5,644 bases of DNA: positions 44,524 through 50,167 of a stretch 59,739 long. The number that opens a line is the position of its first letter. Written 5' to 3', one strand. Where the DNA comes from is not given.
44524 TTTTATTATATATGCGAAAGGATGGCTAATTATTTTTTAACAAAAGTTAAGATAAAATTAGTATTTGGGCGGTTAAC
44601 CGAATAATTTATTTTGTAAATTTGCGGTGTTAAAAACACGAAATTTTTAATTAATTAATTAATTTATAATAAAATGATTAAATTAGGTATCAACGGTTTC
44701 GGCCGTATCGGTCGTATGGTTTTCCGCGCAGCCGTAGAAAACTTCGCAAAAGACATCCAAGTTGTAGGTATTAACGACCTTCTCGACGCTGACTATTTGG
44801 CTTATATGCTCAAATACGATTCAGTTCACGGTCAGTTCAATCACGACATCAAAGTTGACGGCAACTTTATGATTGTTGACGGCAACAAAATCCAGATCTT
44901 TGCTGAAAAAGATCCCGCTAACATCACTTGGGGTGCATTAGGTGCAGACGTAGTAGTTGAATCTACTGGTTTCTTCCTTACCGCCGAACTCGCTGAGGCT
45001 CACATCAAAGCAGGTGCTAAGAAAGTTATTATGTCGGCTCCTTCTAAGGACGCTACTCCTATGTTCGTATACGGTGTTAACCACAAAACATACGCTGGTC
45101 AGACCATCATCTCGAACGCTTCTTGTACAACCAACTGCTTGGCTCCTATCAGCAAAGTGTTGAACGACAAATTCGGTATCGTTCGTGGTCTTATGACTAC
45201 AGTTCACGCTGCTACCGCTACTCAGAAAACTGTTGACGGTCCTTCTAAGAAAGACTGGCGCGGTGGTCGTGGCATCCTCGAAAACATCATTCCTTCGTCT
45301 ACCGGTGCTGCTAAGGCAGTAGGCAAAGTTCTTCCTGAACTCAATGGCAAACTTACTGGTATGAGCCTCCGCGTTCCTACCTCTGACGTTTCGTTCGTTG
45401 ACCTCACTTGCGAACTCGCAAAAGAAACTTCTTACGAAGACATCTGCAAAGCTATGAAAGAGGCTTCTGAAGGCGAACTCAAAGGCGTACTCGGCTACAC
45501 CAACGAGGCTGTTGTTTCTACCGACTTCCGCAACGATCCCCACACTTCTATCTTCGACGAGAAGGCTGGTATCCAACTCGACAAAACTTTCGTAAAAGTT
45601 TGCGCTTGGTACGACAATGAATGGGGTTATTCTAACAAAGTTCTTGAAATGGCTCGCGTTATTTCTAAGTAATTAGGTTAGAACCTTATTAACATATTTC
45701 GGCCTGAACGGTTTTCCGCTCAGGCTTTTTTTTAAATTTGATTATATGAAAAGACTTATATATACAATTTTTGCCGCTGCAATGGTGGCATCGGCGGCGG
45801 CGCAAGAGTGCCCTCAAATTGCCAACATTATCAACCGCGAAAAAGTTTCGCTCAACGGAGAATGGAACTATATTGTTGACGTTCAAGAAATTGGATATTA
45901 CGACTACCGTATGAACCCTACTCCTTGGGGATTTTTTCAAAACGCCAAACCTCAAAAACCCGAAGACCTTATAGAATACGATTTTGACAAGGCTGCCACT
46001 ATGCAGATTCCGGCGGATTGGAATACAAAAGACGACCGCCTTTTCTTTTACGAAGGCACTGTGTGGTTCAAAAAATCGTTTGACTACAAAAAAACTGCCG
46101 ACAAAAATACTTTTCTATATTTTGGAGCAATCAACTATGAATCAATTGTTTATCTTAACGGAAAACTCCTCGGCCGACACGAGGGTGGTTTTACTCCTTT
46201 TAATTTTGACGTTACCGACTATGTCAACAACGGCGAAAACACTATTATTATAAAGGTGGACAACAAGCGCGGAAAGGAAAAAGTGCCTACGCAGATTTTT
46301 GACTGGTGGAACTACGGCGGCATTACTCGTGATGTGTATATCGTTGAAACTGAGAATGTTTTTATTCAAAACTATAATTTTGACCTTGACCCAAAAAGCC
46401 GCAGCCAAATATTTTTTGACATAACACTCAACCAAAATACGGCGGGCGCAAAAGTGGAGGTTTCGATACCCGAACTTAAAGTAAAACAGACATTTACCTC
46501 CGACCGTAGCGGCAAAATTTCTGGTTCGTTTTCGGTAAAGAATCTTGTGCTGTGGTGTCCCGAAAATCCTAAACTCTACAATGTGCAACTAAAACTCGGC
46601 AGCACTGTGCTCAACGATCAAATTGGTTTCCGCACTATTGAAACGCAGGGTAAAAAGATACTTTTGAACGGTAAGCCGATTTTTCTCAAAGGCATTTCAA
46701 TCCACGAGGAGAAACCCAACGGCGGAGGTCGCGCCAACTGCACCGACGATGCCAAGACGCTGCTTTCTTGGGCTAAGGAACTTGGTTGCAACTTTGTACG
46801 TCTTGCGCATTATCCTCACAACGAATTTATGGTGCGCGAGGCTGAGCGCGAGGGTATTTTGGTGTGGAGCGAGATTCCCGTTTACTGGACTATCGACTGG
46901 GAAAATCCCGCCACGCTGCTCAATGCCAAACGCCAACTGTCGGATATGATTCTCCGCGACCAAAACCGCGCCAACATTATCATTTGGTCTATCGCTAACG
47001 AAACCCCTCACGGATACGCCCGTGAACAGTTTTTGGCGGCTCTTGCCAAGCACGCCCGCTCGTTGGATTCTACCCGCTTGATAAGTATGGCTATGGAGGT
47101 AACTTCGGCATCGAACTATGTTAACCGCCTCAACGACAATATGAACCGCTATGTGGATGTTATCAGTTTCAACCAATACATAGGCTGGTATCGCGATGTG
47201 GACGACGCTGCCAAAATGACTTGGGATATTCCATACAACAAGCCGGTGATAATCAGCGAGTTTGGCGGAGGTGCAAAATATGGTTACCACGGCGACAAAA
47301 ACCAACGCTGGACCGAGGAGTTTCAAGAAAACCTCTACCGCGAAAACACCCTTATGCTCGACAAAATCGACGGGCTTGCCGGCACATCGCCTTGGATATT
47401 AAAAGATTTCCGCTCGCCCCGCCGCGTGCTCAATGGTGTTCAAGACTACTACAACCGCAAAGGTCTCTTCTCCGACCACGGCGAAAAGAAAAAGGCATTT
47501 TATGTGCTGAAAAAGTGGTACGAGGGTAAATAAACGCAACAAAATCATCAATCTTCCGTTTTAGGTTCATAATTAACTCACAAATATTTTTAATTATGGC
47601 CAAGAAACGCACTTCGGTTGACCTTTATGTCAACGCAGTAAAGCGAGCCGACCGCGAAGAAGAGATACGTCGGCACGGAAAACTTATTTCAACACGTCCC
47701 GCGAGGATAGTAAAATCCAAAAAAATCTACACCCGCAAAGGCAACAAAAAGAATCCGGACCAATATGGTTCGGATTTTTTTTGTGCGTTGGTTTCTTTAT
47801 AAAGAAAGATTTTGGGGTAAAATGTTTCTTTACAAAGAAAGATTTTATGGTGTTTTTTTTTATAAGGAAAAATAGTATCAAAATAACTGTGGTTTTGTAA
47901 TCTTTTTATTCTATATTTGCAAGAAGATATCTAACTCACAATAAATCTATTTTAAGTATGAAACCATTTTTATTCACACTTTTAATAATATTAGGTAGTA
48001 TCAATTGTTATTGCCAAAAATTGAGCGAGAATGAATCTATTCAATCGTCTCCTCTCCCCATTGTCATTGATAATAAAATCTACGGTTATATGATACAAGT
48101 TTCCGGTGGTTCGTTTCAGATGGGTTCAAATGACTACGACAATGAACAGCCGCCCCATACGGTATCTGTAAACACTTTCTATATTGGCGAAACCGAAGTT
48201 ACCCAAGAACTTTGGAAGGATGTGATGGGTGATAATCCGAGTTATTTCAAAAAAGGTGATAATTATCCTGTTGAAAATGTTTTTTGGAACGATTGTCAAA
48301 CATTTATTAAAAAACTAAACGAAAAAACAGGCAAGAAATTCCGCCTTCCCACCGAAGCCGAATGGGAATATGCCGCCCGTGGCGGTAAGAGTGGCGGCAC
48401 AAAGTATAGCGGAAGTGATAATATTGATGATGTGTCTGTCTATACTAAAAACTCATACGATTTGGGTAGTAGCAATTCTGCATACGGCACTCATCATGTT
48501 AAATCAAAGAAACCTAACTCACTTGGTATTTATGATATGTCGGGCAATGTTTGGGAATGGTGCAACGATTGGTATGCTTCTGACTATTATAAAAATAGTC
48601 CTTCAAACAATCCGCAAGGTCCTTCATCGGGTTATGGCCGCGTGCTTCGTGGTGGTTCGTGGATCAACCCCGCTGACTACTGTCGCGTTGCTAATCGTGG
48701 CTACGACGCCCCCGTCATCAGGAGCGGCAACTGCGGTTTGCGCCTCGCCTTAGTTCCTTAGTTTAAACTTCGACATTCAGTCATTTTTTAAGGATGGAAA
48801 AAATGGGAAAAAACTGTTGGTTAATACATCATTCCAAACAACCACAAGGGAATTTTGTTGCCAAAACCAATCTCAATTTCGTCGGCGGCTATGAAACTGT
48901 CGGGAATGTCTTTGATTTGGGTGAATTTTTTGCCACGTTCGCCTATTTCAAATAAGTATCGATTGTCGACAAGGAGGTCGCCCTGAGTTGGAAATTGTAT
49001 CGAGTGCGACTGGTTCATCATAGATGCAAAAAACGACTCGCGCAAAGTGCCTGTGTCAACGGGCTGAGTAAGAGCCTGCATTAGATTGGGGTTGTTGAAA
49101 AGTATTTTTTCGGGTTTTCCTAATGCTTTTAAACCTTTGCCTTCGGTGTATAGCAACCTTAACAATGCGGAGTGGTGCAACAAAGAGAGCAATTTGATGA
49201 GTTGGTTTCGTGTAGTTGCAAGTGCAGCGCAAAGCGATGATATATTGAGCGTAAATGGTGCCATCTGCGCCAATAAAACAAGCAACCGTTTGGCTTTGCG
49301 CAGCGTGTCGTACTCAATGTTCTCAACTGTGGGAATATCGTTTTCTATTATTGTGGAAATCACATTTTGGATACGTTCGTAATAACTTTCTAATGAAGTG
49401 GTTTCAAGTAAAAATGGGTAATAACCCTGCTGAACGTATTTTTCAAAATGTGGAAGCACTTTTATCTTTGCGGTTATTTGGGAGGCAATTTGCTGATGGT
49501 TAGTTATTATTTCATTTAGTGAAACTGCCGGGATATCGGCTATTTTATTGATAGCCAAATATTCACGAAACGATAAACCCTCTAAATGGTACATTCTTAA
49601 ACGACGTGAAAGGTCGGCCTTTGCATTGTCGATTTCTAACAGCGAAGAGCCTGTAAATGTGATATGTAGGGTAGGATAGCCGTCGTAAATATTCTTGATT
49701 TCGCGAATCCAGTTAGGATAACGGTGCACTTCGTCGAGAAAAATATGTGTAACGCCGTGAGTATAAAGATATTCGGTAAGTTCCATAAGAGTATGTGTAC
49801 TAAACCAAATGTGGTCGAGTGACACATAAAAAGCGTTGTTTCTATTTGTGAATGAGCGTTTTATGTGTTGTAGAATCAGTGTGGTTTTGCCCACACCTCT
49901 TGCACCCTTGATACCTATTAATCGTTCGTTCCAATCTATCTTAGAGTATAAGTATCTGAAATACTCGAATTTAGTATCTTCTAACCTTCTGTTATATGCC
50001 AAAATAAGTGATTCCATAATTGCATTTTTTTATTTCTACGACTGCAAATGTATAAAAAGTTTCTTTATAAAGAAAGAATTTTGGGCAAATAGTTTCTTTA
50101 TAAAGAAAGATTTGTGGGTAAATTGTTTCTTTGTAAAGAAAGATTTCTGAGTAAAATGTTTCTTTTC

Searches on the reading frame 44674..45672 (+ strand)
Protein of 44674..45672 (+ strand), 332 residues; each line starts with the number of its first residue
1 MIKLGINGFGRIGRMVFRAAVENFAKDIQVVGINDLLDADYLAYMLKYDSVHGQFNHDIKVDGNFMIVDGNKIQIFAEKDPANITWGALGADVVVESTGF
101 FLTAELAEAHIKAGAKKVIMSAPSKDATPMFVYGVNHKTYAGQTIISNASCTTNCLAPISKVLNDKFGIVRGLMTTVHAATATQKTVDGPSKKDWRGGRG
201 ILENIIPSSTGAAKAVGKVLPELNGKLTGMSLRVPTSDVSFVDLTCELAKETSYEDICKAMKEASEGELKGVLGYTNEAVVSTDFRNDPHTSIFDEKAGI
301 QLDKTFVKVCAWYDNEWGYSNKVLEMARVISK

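Call 76: search_protein_families(library=pfam, proteins=[window:44674-45672:+], max_evalue=0.00001)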
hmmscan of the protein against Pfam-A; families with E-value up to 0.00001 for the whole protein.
window:44674-45672:+ (332 aa): 2 families
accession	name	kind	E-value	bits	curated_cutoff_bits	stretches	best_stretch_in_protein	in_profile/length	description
PF02800.25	Gp_dh_C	-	2.1e-69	232.6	24.4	1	156-313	1-158/158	Glyceraldehyde 3-phosphate dehydrogenase, C-terminal domain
PF00044.30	Gp_dh_N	-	1.7e-39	134.6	31.7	1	2-103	1-100/101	Glyceraldehyde 3-phosphate dehydrogenase, NAD binding domain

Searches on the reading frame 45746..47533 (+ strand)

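Call 76: search_protein_families(library=pfam, proteins=[window:45746-47533:+], max_evalue=0.00001)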
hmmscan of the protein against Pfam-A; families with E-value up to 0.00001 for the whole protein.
window:45746-47533:+ (595 aa): 4 families
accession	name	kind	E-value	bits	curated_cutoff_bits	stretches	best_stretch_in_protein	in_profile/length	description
PF02836.23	Glyco_hydro_2_C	-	8.4e-30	104.4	21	1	299-590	2-295/302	Glycosyl hydrolases family 2, TIM barrel domain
PF02837.24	Glyco_hydro_2_N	-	8.2e-20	71.8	28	1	36-201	4-167/169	Glycosyl hydrolases family 2, sugar binding domain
PF22666.2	Glyco_hydro_2_N2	-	6.3e-11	43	27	1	103-178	47-126/167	Glycosyl hydrolase 2 galactose-binding domain-like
PF00703.27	Glyco_hydro_2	-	1.3e-07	32.8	23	1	206-296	2-109/109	Glycosyl hydrolases family 2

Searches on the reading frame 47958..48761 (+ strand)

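Call 76: search_protein_families(library=pfam, proteins=[window:47958-48761:+], max_evalue=0.00001)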
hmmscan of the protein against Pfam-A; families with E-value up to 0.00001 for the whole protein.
window:47958-48761:+ (267 aa): 1 family
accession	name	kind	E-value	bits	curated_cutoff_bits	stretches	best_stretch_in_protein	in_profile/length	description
PF03781.23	FGE-sulfatase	-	1.5e-53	182.5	23.3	1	45-264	5-254/255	Sulfatase-modifying factor enzyme 1-like domain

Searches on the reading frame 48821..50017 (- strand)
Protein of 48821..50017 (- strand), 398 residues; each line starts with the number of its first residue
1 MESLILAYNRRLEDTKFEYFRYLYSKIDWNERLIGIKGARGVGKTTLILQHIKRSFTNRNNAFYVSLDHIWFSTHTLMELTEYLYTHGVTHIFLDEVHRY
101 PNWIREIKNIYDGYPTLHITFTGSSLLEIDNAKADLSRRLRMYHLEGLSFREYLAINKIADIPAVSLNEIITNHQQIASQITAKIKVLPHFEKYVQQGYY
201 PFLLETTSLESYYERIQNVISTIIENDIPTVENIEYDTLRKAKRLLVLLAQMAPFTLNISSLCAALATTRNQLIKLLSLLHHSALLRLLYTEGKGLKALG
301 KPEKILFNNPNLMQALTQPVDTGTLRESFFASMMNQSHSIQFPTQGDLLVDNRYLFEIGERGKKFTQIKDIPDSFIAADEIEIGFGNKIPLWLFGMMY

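Call 76: search_protein_families(library=pfam, proteins=[window:48821-50017:-], max_evalue=0.00001)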
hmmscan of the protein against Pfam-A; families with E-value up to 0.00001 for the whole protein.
window:48821-50017:- (398 aa): 1 family
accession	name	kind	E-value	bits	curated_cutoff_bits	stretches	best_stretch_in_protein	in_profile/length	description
PF13173.12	AAA_14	-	2.3e-28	99.2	27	1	31-154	2-129/129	AAA domain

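Call 86: search_protein_families(library=padloc, proteins=[window:48821-50017:-], max_evalue=0.0001)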
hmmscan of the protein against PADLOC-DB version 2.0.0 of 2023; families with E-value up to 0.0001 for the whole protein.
window:48821-50017:- (398 aa): 7 families
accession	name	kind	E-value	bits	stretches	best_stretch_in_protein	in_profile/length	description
PDLC04787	PDC-S01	-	2e-24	84.2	1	30-318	26-305/412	-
PDLC04789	PDC-S01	-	6.8e-22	76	1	30-290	16-247/375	-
PDLC04790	PDC-S01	-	9.9e-22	75.2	1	31-318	27-300/422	-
PDLC04788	PDC-S01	-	4e-14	50.4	1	36-289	24-279/448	-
PDLC04786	PDC-S01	-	2.3e-13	47.7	1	35-225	24-221/439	-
PDLC04792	PDC-S01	-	1.5e-09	35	1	32-219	20-215/452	-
PDLC04791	PDC-S01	-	4.4e-09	33.5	1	23-152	10-149/395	-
